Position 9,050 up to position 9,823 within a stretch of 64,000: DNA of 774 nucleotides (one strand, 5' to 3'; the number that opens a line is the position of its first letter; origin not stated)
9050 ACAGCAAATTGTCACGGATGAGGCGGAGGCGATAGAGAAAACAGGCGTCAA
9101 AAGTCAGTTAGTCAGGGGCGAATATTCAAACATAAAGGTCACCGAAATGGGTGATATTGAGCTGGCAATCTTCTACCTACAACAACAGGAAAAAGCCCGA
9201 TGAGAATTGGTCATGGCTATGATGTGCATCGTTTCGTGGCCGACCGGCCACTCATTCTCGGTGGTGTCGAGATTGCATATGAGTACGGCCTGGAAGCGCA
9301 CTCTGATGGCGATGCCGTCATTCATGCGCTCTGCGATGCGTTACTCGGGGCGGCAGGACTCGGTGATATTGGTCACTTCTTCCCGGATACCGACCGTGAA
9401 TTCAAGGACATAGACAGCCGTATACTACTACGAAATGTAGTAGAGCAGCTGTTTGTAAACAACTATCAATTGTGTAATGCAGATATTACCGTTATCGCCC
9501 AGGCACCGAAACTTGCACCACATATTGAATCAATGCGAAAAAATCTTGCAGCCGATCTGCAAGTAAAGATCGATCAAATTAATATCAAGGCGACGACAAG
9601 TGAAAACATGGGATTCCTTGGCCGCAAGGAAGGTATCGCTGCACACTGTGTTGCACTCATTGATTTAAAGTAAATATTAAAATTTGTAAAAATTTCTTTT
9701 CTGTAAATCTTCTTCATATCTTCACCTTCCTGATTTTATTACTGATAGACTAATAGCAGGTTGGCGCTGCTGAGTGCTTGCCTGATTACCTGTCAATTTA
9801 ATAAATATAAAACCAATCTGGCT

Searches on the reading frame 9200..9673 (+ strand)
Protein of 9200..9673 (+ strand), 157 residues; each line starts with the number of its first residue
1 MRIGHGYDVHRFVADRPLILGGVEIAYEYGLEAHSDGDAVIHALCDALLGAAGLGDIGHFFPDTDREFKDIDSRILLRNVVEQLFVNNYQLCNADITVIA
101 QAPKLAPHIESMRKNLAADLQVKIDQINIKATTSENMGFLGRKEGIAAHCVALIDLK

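Call 3: search_protein_families(library=pfam, proteins=[window:9200-9673:+], max_evalue=0.01)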
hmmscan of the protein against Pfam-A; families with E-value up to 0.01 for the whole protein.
window:9200-9673:+ (157 aa): 1 family
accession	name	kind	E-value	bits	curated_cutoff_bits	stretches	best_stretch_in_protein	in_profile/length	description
PF02542.21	YgbB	-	8.6e-69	231.2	26.7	1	1-154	1-154/155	YgbB family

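Call 4: search_protein_families(library=ncbifam, proteins=[window:9200-9673:+], max_evalue=0.01)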
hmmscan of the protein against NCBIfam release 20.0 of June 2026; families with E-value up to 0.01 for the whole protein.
window:9200-9673:+ (157 aa): 2 families
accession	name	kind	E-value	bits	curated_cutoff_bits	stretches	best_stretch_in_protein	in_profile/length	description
TIGR00151.1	ispF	equivalog_domain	1.2e-68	230.1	116.45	1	2-154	1-153/155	2-C-methyl-D-erythritol 2,4-cyclodiphosphate synthase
NF006899.0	PRK09382.1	equivalog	8e-67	226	417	1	2-155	227-380/387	bifunctional 2-C-methyl-D-erythritol 4-phosphate cytidylyltransferase/2-C-methyl-D-erythritol 2,4-cyclodiphosphate synthase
